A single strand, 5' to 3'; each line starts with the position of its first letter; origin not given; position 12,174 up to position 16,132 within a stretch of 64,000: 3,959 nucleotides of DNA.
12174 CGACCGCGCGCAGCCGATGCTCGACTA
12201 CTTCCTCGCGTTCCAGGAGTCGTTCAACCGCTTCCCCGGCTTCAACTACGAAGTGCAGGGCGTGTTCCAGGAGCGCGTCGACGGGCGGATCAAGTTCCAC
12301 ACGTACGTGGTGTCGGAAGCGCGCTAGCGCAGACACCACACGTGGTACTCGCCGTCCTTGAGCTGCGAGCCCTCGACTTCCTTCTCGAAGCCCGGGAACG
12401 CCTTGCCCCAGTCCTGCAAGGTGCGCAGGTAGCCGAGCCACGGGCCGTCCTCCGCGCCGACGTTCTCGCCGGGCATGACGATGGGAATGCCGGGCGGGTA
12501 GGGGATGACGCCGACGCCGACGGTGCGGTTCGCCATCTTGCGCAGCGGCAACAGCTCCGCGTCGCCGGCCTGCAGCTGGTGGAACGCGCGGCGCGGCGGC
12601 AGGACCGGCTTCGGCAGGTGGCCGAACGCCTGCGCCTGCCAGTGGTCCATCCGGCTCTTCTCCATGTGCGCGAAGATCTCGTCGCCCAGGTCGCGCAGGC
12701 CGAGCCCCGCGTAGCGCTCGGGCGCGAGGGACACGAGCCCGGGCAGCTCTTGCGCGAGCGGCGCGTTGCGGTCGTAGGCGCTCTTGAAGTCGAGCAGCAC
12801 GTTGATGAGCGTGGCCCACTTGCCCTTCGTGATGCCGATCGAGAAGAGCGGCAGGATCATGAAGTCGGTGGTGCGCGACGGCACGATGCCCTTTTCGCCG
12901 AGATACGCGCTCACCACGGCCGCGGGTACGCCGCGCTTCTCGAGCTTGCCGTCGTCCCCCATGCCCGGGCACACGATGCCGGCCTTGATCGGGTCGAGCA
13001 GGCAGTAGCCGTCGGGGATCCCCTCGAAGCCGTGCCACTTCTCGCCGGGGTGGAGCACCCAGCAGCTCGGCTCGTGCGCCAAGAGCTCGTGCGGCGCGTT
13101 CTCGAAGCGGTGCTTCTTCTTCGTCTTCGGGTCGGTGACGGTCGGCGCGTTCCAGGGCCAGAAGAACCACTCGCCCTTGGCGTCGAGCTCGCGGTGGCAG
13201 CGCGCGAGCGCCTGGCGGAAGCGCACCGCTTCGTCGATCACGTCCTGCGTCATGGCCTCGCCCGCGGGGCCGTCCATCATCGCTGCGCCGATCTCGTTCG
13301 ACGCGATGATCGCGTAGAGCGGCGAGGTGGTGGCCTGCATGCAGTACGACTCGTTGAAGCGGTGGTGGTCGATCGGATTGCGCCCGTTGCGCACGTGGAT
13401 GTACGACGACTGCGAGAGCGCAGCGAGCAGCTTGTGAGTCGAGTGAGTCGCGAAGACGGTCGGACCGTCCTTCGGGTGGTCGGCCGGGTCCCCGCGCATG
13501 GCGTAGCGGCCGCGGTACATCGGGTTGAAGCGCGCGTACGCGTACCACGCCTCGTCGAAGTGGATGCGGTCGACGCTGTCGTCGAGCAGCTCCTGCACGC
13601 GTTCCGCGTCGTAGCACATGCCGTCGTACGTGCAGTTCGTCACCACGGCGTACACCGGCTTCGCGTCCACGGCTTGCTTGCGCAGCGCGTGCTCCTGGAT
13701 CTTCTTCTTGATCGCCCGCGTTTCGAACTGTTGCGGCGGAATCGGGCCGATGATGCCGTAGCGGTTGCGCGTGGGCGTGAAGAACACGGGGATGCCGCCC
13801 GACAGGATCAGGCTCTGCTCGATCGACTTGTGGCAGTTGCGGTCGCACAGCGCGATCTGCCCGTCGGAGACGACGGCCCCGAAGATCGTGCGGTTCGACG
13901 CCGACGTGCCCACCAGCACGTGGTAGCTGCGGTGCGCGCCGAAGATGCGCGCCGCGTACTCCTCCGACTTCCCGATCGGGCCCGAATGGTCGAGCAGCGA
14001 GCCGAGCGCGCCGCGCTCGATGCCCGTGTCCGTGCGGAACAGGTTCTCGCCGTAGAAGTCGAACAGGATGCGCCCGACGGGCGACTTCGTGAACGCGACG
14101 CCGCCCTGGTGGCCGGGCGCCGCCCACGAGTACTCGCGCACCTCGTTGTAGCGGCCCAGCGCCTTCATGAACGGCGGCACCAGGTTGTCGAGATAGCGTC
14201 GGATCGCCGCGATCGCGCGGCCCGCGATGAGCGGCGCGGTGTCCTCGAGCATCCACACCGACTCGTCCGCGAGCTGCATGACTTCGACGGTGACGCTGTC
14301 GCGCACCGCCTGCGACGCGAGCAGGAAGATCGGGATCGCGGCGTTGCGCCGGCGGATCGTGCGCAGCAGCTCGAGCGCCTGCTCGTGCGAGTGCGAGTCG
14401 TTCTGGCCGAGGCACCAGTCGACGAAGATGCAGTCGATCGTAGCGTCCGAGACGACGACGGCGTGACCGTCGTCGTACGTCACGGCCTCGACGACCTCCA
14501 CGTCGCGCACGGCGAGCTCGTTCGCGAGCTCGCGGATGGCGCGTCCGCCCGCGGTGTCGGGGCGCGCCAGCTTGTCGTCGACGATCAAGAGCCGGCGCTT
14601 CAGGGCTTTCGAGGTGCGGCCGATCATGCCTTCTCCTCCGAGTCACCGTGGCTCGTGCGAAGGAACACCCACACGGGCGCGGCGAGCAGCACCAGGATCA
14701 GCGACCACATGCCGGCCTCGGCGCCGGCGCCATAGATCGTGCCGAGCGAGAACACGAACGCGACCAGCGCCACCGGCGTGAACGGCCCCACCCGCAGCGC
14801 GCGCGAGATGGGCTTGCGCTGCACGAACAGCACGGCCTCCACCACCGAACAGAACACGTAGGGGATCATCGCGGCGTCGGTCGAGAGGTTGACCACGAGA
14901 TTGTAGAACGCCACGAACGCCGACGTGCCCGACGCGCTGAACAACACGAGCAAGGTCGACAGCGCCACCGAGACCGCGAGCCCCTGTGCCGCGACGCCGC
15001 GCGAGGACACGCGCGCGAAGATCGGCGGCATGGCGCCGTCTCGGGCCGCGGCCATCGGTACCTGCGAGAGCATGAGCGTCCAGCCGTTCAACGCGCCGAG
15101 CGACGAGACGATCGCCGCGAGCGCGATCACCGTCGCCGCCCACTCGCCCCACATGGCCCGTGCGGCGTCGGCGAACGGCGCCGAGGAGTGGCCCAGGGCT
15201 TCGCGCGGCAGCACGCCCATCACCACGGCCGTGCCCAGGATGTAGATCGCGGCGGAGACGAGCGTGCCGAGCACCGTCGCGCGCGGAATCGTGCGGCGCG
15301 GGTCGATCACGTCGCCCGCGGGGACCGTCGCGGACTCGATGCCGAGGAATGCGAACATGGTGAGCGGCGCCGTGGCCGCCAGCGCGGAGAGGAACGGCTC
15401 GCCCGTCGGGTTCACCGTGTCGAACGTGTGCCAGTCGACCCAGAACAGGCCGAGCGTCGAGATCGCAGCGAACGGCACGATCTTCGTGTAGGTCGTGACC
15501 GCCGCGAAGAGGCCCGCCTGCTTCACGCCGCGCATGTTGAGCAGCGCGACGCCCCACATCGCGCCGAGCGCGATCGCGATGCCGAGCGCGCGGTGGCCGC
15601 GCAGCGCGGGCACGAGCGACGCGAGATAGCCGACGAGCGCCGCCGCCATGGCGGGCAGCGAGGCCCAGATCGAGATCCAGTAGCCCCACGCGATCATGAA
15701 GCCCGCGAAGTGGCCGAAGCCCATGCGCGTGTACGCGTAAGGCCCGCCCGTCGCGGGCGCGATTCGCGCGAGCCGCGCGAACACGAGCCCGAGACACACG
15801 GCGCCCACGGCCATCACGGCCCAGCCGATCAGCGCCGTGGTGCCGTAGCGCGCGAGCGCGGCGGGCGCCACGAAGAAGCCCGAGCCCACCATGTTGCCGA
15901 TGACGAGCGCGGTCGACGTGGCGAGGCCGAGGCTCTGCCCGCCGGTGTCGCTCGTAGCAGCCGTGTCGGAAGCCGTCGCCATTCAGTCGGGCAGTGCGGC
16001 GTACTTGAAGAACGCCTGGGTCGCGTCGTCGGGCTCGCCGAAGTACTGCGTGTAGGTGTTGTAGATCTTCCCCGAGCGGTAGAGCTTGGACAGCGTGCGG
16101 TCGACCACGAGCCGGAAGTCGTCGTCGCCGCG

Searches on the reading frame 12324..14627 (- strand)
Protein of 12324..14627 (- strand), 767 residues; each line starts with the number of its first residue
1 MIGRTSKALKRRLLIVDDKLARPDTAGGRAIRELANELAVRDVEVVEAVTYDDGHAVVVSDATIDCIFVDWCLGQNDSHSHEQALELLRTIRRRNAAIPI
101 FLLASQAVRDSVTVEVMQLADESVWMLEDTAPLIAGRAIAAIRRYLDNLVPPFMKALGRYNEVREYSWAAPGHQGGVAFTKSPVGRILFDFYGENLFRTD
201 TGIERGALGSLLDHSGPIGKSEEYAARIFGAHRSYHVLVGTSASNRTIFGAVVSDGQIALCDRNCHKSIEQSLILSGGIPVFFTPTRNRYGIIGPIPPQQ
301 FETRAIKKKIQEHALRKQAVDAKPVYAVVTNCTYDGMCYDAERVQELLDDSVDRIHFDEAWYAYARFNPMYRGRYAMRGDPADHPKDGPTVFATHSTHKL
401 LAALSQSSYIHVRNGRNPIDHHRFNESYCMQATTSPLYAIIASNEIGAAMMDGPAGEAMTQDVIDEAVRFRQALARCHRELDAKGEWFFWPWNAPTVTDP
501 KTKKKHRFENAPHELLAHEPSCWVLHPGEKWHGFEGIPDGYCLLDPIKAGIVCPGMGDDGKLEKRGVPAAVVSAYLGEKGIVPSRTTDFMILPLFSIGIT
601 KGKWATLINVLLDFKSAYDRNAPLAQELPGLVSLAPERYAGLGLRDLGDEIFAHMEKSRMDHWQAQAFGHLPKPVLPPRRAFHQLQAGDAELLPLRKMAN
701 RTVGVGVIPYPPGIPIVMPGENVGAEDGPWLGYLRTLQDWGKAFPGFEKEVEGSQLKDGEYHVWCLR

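Call 3: search_protein_families(library=pfam, proteins=[window:12324-14627:-], max_evalue=0.01)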
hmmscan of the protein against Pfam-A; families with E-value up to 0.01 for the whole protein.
window:12324-14627:- (767 aa): 3 families
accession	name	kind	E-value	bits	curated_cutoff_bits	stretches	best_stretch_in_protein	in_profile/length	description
PF01276.26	OKR_DC_1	-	1.2e-158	528.7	27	1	151-602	1-416/417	Orn/Lys/Arg decarboxylase, major domain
PF03711.20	OKR_DC_1_C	-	2.7e-38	131.7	24.2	1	628-756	1-129/132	Orn/Lys/Arg decarboxylase, C-terminal domain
PF03709.21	OKR_DC_1_N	-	1.7e-23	83.4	29.3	1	28-145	3-111/111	Orn/Lys/Arg decarboxylase, N-terminal domain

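Call 4: search_protein_families(library=ncbifam, proteins=[window:12324-14627:-], max_evalue=0.001)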
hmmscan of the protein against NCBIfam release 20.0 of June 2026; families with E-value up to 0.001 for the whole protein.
window:12324-14627:- (767 aa): 6 families
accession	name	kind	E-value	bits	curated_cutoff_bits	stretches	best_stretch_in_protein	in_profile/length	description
NF011603.0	PRK15029.1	equivalog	0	1055.4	1167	1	12-766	3-754/756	arginine decarboxylase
NF011928.0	PRK15399.1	subfamily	2.7e-177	591.2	968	1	30-765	18-708/713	lysine decarboxylase LdcC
NF011929.0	PRK15400.1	subfamily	3.5e-168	561.1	1056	1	30-766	18-709/714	lysine decarboxylase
NF010092.0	PRK13578.1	subfamily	1.1e-121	407.4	794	1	84-764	44-714/720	ornithine decarboxylase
TIGR04301.1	ODC_inducible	exception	7.9e-118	394.6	1310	1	86-765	46-715/719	ornithine decarboxylase SpeF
TIGR04318.1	lacto_ODC_hypo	hypoth_equivalog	5.7e-103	345.5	950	1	137-757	77-681/695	putative ornithine decarboxylase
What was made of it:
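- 12324..14627 (-): Third gene type of the module: AdiA-like decarboxylase (DC2); overlaps the APC2 stop by 4 nt. NF011603 1055 bits against cutoff 1167 (call 4); Pfam (call 3).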

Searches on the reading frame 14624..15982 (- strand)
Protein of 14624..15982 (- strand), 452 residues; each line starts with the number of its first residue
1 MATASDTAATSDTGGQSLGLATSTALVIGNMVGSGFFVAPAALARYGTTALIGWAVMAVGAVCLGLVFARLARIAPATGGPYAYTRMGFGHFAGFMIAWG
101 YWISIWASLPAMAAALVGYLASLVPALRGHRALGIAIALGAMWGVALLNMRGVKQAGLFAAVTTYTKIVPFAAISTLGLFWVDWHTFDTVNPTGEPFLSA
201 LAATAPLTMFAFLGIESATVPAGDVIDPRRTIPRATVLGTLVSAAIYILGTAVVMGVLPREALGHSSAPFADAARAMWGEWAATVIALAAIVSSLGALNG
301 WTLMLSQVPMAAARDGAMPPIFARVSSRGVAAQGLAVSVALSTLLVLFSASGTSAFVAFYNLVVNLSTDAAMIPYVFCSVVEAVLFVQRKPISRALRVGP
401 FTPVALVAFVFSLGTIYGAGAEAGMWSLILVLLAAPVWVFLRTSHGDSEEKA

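Call 3: search_protein_families(library=pfam, proteins=[window:14624-15982:-], max_evalue=0.01)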
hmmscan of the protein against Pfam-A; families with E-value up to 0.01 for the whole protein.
window:14624-15982:- (452 aa): 3 families
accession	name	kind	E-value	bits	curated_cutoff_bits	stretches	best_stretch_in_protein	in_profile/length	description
PF13520.12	AA_permease_2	-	5.7e-56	190.7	27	1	18-416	1-401/427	Amino acid permease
PF00324.27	AA_permease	-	1.1e-30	107.2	24.6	1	27-417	6-420/470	Amino acid permease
PF03222.19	Trp_Tyr_perm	-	5.8e-05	22.8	22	1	21-264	6-248/393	Tryptophan/tyrosine permease family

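Call 4: search_protein_families(library=ncbifam, proteins=[window:14624-15982:-], max_evalue=0.001)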
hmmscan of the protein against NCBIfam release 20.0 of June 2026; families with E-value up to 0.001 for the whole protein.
window:14624-15982:- (452 aa): 31 families (the best 25 are shown)
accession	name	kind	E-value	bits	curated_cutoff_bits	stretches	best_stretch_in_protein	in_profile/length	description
NF007929.0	PRK10644.1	equivalog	8.1e-91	305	574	1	11-438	3-424/445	arginine/agmatine antiporter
TIGR00905.1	2A0302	subfamily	4.6e-89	299.4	409.05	1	15-446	6-440/473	basic amino acid/polyamine antiporter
NF007938.0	PRK10655.1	equivalog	3.4e-73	247.3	409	1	16-445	6-431/438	putrescine-ornithine antiporter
TIGR04298.1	his_histam_anti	equivalog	5.3e-68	230.2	750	1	19-441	3-427/429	histidine-histamine antiporter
TIGR03810.1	arg_ornith_anti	equivalog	1.4e-59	202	591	1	17-446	2-433/468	arginine-ornithine antiporter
TIGR04299.1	antiport_PotE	equivalog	7.4e-57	193.5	560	1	20-431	8-415/430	putrescine-ornithine antiporter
NF007754.0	PRK10435.1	equivalog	6.4e-54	183.6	585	1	16-387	5-377/443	cadaverine/lysine antiporter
TIGR00909.1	2A0306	subfamily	1.1e-44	153.1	556.8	1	17-437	4-425/429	amino acid transporter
NF040512.1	histam_anti_2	exception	4.2e-31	108.2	725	1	17-446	4-450/477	histidine-histamine antiporter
TIGR00911.1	2A0308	subfamily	5.6e-27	94.4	701.8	1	6-440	36-472/505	L-type amino acid transporter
NF053761.1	BrChAATpBcaP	equivalog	6.8e-26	91.3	690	1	16-422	22-432/460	branched-chain amino acid transporter BcaP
NF008245.0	PRK11021.1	equivalog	9.1e-26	90.8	284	1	16-362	6-350/419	L-methionine/branched-chain amino acid transporter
NF008466.1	PRK11357.1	equivalog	4.9e-23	81.7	800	1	17-410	9-403/446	fructoselysine/psicoselysine transporter FrlA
NF040513.1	antiport_TyrP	equivalog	6.3e-19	68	630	1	55-400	38-398/465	tyrosine-tyramine antiporter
TIGR03813.2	Gln_GABA_anti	equivalog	8.4e-17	61.3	650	1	26-400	9-398/479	glutamine/gamma-aminobutyrate antiporter GadC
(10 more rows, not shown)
